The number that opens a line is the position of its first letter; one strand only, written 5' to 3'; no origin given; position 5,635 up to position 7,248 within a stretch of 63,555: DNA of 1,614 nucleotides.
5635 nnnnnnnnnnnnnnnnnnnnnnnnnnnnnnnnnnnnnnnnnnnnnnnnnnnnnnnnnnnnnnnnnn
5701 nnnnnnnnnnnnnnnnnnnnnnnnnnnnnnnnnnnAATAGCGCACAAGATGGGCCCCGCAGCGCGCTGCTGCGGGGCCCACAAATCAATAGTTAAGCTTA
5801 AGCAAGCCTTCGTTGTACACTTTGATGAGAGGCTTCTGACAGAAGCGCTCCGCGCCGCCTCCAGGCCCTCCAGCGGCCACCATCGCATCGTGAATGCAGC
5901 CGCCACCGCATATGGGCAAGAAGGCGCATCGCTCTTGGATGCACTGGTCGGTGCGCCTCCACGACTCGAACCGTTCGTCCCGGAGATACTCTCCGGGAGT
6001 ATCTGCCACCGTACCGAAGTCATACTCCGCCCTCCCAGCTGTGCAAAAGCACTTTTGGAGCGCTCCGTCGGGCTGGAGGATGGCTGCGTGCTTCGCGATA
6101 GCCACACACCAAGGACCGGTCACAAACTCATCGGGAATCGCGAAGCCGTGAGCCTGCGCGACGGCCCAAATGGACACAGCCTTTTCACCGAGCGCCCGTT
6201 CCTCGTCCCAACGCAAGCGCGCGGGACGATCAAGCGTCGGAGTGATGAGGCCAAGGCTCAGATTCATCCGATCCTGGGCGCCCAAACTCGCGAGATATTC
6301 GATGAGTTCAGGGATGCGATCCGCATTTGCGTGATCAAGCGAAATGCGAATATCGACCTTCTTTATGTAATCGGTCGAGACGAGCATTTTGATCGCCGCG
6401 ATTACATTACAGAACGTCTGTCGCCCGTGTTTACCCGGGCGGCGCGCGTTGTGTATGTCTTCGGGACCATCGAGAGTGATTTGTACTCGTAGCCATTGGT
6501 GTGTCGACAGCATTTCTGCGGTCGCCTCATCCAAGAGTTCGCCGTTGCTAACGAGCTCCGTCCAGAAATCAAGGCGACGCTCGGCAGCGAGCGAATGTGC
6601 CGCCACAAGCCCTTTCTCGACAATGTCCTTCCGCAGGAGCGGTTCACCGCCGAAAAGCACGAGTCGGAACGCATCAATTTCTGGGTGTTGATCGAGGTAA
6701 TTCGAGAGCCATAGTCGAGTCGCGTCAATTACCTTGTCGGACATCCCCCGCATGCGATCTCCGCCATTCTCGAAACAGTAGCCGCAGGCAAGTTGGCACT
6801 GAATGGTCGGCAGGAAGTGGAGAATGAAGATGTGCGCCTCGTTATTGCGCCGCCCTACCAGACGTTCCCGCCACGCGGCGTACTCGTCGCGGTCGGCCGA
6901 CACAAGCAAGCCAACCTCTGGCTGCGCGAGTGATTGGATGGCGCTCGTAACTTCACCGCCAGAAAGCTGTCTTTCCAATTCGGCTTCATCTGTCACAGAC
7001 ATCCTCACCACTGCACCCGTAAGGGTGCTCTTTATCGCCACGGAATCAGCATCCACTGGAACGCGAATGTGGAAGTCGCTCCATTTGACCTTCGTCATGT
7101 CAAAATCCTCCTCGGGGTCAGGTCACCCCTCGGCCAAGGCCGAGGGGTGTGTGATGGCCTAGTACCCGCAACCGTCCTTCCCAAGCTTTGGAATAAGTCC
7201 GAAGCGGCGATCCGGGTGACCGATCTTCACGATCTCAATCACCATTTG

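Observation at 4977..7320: Compact RiPP-like cassette: 53-aa precursor, hairpin, radical SAM/SPASM enzyme, hairpin, HExxH peptidase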

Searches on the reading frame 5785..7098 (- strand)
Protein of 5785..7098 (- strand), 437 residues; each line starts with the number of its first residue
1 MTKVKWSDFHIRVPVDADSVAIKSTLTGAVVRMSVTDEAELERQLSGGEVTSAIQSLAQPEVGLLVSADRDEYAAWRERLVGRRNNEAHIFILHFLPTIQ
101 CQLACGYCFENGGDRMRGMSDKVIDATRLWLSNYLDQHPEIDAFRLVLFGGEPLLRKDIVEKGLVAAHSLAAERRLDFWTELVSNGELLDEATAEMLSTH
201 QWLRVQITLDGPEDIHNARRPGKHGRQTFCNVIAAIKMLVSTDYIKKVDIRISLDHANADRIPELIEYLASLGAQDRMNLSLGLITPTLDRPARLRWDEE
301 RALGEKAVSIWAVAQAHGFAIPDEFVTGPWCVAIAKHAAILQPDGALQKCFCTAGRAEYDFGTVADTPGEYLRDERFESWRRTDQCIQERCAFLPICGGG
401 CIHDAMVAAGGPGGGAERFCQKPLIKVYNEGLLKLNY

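Call 3: search_protein_families(library=pfam, proteins=[window:5785-7098:-], max_evalue=0.1)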
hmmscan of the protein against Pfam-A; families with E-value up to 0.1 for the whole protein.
window:5785-7098:- (437 aa): 2 families
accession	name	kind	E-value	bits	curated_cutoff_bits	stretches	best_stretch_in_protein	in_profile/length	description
PF04055.27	Radical_SAM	-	3e-12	47.4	29.5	1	97-269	3-166/166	Radical SAM superfamily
PF13353.11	Fer4_12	-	0.0042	17.8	22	1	100-212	14-116/137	4Fe-4S single cluster domain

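Call 4: search_protein_families(library=ncbifam, proteins=[window:5785-7098:-], max_evalue=0.1)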
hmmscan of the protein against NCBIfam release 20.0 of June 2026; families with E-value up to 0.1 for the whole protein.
window:5785-7098:- (437 aa): 66 families (the best 25 are shown)
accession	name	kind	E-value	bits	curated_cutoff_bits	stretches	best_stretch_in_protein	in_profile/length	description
TIGR04463.1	rSAM_vs_C_rich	equivalog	4e-44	151.1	525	1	11-408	3-401/438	TIGR04463 family radical SAM/SPASM RiPP maturase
NF038107.1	rSAM_NF038107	equivalog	4.2e-43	147.7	600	1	5-401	2-400/444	Cys-every-fifth radical SAM/SPASM peptide maturase CefB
TIGR04280.1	geopep_mat_rSAM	hypoth_equivalog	3.3e-38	131.8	400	1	17-404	16-395/428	geopeptide radical SAM maturase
TIGR04334.1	rSAM_Clo7bot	equivalog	2.1e-35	122.2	600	1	67-409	67-413/440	radical SAM/SPASM domain Clo7bot peptide maturase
NF052473.1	rSAM_FlmE_OhkG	exception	4.8e-29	101.4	500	2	49-273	55-280/481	FlmE/OhkG family radical SAM/SPASM peptide maturase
TIGR04064.1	rSAM_nif11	equivalog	8.6e-27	93.9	518.7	2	83-242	70-227/459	nif11-like peptide radical SAM maturase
NF047865.1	rSAM_PapB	equivalog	1.4e-26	93.5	340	2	96-275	8-181/330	PapB family radical SAM/SPASM ranthipeptide maturase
TIGR03906.1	quino_hemo_SAM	equivalog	3.9e-23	81.8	453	2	39-260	49-262/467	quinohemoprotein amine dehydrogenase maturation protein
NF041298.1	rSAM_mat_DynA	equivalog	2.5e-22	79.3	450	1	97-271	7-176/356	dynobactin maturation radical SAM/SPASM protein DynA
TIGR04068.1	rSAM_ocin_clost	equivalog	1.3e-18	67.2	500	1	87-259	80-254/462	Cys-rich peptide radical SAM maturase CcpM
TIGR03974.1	rSAM_six_Cys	equivalog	2.9e-18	66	425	1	41-273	50-277/451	thioether cross-link-forming SCIFF peptide maturase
TIGR03942.1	sulfatase_rSAM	equivalog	4.5e-18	65.5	349.45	1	99-242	9-151/363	anaerobic sulfatase maturase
TIGR03978.1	rSAM_paired_1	equivalog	9.7e-18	64.2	370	1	33-275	23-263/466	His-Xaa-Ser system radical SAM maturase HxsB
NF041707.1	rSAM_YhhB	equivalog_domain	3.3e-17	62.4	445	1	100-242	11-155/369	cyclophane-forming radical SAM/SPASM peptide maturase YhhB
NF041718.1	rSAM_phane_AMC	equivalog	7.7e-15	54.8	425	1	95-275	10-181/362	cyclophane-forming radical SAM peptide maturase AmcB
TIGR03962.1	mycofact_rSAM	equivalog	2e-12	47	265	1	95-279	16-183/339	mycofactocin radical SAM maturase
TIGR02109.1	PQQ_syn_pqqE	equivalog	4.6e-12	45.6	381.35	1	98-275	14-175/358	pyrroloquinoline quinone biosynthesis protein PqqE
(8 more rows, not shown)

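Call 6: find_homologous_proteins(query=window:5785-7098:-, max_evalue=1e-10)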
Query window:5785-7098:- (437 aa): 722 proteins with E <= 1e-10 among 8000 candidates; the best 120 are listed.
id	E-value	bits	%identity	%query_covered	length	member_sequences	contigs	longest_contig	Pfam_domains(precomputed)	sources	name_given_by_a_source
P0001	0.0e+0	1012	100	100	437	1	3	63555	PF04055.28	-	-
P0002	1.8e-227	773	73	100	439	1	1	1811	PF04055.28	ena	-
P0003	5.8e-205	699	68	100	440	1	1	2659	PF04055.28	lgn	-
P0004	1.2e-192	659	65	100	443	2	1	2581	PF04055.28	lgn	-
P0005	3.6e-191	654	62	100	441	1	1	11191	PF04055.28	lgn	-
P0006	5.3e-178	610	61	100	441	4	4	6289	PF04055.28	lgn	-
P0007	6.2e-178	610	62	99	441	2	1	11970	PF04055.28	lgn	-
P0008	2.6e-175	602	58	100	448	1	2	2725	PF04055.28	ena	-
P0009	3.5e-170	585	57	100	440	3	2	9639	PF04055.28,PF13353.12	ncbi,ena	-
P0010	3.7e-170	585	59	99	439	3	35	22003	PF04055.28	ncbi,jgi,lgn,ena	-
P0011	1.4e-169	583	59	100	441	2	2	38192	PF04055.28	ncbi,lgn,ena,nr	ncbi:MAG: radical SAM protein [Candidatus Pacebacteria bacterium]|nr:radical SAM protein [Candidatus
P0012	4.5e-168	578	57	99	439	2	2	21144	PF04055.28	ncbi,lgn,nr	ncbi:MAG: radical SAM protein [Patescibacteria group bacterium]|nr:radical SAM protein [Patescibacte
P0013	1.5e-167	576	59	99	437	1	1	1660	PF04055.28,PF13353.12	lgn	-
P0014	5.9e-167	574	56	100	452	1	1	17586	PF04055.28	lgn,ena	-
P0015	2.8e-166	572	57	99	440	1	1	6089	PF04055.28,PF13353.12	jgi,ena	jgi:uncharacterized protein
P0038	5.3e-133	462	52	96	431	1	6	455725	PF04055.28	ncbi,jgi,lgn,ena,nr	ncbi:TPA: hypothetical protein DIV48_03770 [Candidatus Kaiserbacteria bacterium]|nr:MAG: Radical SAM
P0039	1.8e-132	460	49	99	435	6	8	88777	PF04055.28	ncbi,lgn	-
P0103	2.6e-120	420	44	99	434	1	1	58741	PF04055.28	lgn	-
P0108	8.6e-119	415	45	99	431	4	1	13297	PF04055.28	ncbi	-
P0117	8.4e-109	382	43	95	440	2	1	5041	PF04055.28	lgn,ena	-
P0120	2.2e-108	381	42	100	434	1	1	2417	PF04055.28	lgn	-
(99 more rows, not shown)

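Call 7: find_related_loci(query=window:5785-7098:-, collection=genome_contigs, flank=5000)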
Query window:5785-7098:- (437 aa) in genome_contigs; peptide patterns used: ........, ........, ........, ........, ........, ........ (x = any residue, [..] = any of these).
60 stretches matched a pattern; 12 encode a relative of the query (tblastn E <= 1e-3); 12 distinct loci.
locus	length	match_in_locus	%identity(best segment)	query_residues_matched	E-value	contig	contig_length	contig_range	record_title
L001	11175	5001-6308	61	3-437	0e+0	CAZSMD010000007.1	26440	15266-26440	MAG TPA_asm: uncultured Candidatus Saccharibacteria bacterium isolate SRP329715_co1_115 genome assembly, contig: NODE_26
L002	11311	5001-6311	60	2-437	1e-180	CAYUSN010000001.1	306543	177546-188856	MAG TPA_asm: uncultured Candidatus Saccharibacteria bacterium isolate SRP323723_co1_13 genome assembly, contig: NODE_12_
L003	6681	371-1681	57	2-437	3e-178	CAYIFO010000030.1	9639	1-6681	MAG TPA_asm: uncultured Candidatus Saccharibacteria bacterium isolate ERP119705_co18_164 genome assembly, contig: NODE_9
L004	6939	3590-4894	56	2-437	1e-174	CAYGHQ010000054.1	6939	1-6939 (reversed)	MAG TPA_asm: uncultured Candidatus Saccharibacteria bacterium isolate ERP113451_co1_204 genome assembly, contig: NODE_14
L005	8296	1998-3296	57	5-437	8e-173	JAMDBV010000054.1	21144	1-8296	MAG: Patescibacteria group bacterium isolate FK_Sedi_B_Bin.203 NODE_8568_length_21144_cov_5.2035, whole genome shotgun s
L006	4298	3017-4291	54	2-425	2e-167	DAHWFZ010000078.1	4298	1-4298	MAG TPA_asm: Candidatus Wolfebacteria bacterium isolate clean1250 k141_392276, whole genome shotgun sequence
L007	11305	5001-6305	55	2-435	3e-159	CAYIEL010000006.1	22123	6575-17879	MAG TPA_asm: uncultured Candidatus Saccharibacteria bacterium isolate ERP119705_co18_447 genome assembly, contig: NODE_2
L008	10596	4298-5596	46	5-437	7e-138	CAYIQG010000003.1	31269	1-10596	MAG TPA_asm: uncultured Candidatus Saccharibacteria bacterium isolate ERP119705_co3_300 genome assembly, contig: NODE_15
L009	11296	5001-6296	45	3-437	8e-133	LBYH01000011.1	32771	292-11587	MAG: Parcubacteria group bacterium GW2011_GWA2_40_143 UT83_C0011, whole genome shotgun sequence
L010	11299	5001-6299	45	3-437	4e-129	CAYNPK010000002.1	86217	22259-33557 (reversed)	MAG TPA_asm: uncultured Candidatus Saccharibacteria bacterium isolate SRP263991_co4_20 genome assembly, contig: NODE_168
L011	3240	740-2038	43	5-437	6e-131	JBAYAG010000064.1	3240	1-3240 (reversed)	MAG: Candidatus Paceibacterota bacterium isolate SO_2016_CLC_T1_64 scaffold59817_PH3_Jul14_2016, whole genome shotgun se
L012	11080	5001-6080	23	52-410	9e-19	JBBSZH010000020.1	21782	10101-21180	MAG: Nanoarchaeota archaeon isolate H43-bin087_1 H43_bin087_1_000000000020, whole genome shotgun sequence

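Call 18: search_solved_structures(query=A2, max_evalue=0.001, show_alignments=2)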
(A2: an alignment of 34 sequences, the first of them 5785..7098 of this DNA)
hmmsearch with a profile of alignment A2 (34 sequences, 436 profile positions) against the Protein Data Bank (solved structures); distinct sequences matched with E-value up to 0.001: 8.
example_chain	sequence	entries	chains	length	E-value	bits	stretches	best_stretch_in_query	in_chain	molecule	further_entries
5wgg_A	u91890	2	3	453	7.5e-23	84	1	61-403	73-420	Radical SAM domain protein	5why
8vpo_A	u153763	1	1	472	6.3e-16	61.2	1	48-261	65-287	Radical SAM core domain-containing protein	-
9gm3_A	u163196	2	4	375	1.8e-15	59.6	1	99-243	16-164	ChlB radical SAM domain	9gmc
4k37_A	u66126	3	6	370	3.8e-13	52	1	100-270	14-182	Anaerobic sulfatase-maturating enzyme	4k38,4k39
4k36_A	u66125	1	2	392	4.3e-13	51.8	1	100-270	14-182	Anaerobic sulfatase-maturating enzyme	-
6efn_A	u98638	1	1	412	1.4e-07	33.6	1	98-274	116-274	Sporulation killing factor maturation protein SkfB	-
1tv7_A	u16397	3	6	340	4.3e-05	25.4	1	94-253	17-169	Molybdenum cofactor biosynthesis protein A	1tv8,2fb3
2fb2_A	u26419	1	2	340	4.9e-05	25.2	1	95-253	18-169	Molybdenum cofactor biosynthesis protein A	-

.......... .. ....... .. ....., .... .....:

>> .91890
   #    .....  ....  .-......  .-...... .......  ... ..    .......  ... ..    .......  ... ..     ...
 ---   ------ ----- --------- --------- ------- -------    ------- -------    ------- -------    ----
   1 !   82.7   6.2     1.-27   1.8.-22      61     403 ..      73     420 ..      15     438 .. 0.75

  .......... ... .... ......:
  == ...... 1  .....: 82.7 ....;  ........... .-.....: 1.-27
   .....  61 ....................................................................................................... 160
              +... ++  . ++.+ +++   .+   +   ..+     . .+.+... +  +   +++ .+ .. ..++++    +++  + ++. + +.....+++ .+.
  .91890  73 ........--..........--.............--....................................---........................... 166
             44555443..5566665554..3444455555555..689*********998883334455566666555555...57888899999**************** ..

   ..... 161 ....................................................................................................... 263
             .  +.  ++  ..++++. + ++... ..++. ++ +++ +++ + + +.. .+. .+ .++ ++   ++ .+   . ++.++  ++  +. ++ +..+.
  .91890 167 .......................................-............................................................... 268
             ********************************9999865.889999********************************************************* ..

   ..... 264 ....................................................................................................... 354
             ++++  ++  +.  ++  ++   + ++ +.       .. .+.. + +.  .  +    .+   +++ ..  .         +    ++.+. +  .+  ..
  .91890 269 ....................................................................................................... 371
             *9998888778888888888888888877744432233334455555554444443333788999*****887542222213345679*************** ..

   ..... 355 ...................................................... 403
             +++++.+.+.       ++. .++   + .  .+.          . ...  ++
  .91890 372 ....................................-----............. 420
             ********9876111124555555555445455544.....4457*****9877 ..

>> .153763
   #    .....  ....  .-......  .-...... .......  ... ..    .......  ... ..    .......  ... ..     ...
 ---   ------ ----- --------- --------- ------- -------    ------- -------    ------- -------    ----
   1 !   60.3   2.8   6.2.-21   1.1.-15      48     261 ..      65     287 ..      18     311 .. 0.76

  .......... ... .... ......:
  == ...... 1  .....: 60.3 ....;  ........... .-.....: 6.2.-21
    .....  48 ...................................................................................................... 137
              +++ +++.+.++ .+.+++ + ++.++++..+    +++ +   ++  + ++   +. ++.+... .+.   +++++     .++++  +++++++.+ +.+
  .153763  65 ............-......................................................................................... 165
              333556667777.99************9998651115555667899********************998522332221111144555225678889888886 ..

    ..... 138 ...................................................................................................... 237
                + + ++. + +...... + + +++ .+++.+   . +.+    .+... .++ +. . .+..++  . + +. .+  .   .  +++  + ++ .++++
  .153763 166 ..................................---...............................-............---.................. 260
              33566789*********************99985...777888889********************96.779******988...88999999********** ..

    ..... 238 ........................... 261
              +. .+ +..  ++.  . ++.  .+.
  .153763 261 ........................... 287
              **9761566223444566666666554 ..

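Call 19: find_related_loci(query=A2, collection=metagenome_contigs, flank=4000)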
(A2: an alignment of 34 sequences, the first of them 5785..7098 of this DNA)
Query A2 (437 aa) in metagenome_contigs; peptide patterns used: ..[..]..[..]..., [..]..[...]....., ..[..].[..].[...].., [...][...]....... (x = any residue, [..] = any of these).
600 stretches matched a pattern (row limit reached: there are more); 488 encode a relative of the query (tblastn E <= 1e-3); the best 80 are kept; 80 distinct loci.
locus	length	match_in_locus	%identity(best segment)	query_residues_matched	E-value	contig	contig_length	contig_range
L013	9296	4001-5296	59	6-437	1e-175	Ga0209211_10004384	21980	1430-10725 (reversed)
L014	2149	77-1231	61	52-437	5e-177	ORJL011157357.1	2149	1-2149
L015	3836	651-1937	49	7-437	2e-146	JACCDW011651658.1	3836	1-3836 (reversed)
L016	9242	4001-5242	52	20-437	8e-139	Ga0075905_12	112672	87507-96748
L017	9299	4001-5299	45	5-437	3e-132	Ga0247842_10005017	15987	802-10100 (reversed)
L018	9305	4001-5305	45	1-437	6e-132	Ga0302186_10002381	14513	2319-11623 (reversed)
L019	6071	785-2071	46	9-437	6e-130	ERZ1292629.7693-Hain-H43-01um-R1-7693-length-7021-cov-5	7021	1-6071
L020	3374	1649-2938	44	5-437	9e-132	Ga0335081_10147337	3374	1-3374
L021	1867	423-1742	43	1-437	2e-125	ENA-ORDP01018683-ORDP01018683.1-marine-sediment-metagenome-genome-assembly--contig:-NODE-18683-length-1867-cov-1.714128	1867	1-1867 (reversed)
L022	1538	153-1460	41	4-437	6e-123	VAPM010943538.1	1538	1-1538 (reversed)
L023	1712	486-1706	41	4-407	2e-111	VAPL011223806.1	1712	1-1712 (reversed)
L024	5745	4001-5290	44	3-437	4e-116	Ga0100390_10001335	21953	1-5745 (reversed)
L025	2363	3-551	63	253-437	9e-79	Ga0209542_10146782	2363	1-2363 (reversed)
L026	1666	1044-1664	52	2-206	1e-65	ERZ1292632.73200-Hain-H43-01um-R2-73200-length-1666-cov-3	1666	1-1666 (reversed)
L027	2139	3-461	52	282-437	2e-52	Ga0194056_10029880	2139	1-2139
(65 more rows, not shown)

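Call 39: predict_structure(alignment_id=A2)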
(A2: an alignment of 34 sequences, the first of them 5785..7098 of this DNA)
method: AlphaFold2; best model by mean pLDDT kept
length: 437 residues; sequences in the alignment: 34
mean_pLDDT: 91.0   pTM: 0.89
mean pLDDT of the five models: 91.0, 90.7, 89.8, 89.7, 88.7
residues with pLDDT >= 90: 310; 70-90: 104; 50-70: 21; < 50: 2
segments of 3 or more residues with pLDDT < 50: none
pLDDT, mean of each block of 10 residues (from residue 1): 89 95 96 96 88 93 95 93 90 91 53 71 97 96 96 84 97 98 92 96 97 92 86 97 97 94 98 98 75 82 96 98 89 92 94 86 93 87 92 93 85 86 95 96
secondary structure, 60 per line:
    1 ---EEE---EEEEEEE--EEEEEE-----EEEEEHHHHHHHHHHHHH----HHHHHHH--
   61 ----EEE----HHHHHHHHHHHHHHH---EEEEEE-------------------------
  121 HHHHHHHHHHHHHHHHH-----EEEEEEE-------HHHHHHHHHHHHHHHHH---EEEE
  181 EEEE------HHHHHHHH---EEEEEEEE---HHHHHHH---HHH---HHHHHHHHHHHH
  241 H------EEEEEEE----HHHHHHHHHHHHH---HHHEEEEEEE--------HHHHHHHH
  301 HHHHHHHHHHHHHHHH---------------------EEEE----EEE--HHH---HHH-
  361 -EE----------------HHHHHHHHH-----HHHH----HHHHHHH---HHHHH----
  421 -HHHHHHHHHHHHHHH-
elements in order: E4-6 E10-16 E19-24 E30-34 H35-47 H52-58 E65-67 H72-86 E90-95 H121-137 E143-149 H157-173 E177-184 H191-198 E202-209 H213-219 H229-241 E248-254 H259-271 E278-284 H293-316 E338-341 E346-348 H380-388 H394-397 H402-408 H412-416 H422-436

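Call 43: fold_search(model_id=the predicted structure, library=pdb)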
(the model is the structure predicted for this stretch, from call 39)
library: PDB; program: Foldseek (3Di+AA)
matches with E <= 10: 1655; with E <= 0.001: 69
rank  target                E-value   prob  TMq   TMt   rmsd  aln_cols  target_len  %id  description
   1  5why_B                3.1e-16  1.00  0.67  0.70   8.6       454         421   15  Structural Insights into Thioether Bond Formation in the Biosynthesis of Sactipeptides (released 2017-07-26)
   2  5why_A                3.9e-16  1.00  0.67  0.70   8.7       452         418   18  Structural Insights into Thioether Bond Formation in the Biosynthesis of Sactipeptides (released 2017-07-26)
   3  5wgg_A                4.3e-16  1.00  0.66  0.66   6.9       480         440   15  Structural Insights into Thioether Bond Formation in the Biosynthesis of Sactipeptides (released 2017-07-26)
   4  8vpo                  1.4e-13  1.00  0.71  0.69   5.1       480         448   15  X-Ray Crystal Structure of TigE from Paramaledivibacter caminithermalis (released 2024-02-07)
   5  4k39_A                2.0e-13  1.00  0.59  0.70   4.8       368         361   18  Native anSMEcpe with bound AdoMet and Cp18Cys peptide (released 2013-05-08)
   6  4k36_A                3.4e-13  1.00  0.57  0.65   5.2       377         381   18  His6 tagged anSMEcpe with bound AdoMet (released 2013-05-08)
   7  4k36_B                7.2e-13  1.00  0.58  0.69   4.9       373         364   18  His6 tagged anSMEcpe with bound AdoMet (released 2013-05-08)
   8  4k37_A                1.0e-12  1.00  0.59  0.70   4.6       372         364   18  Native anSMEcpe with bound AdoMet (released 2013-05-08)
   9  4k38_A                1.4e-12  1.00  0.58  0.67   5.1       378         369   17  Native anSMEcpe with bound AdoMet and Kp18Cys peptide (released 2013-05-08)
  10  5v1q_B                1.7e-12  1.00  0.49  0.49  13.0       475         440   13  Crystal structure of Streptococcus suis SuiB (released 2017-08-30)
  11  4k38_B                2.5e-12  1.00  0.59  0.70   4.5       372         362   18  Native anSMEcpe with bound AdoMet and Kp18Cys peptide (released 2013-05-08)
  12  4k39_B                5.1e-12  1.00  0.57  0.68   5.2       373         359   18  Native anSMEcpe with bound AdoMet and Cp18Cys peptide (released 2013-05-08)
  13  4k37_B                5.4e-12  1.00  0.57  0.66   5.3       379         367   17  Native anSMEcpe with bound AdoMet (released 2013-05-08)
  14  5v1t_A                5.4e-12  1.00  0.51  0.51  13.4       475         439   13  Crystal structure of Streptococcus suis SuiB bound to precursor peptide SuiA (released 2017-08-30)
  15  9gm3_C                7.6e-12  1.00  0.58  0.67   5.7       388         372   19  Crystal structure of the complex formed between the radical SAM protein ChlB and the leader region of its precursor su (released 2025-06-25)
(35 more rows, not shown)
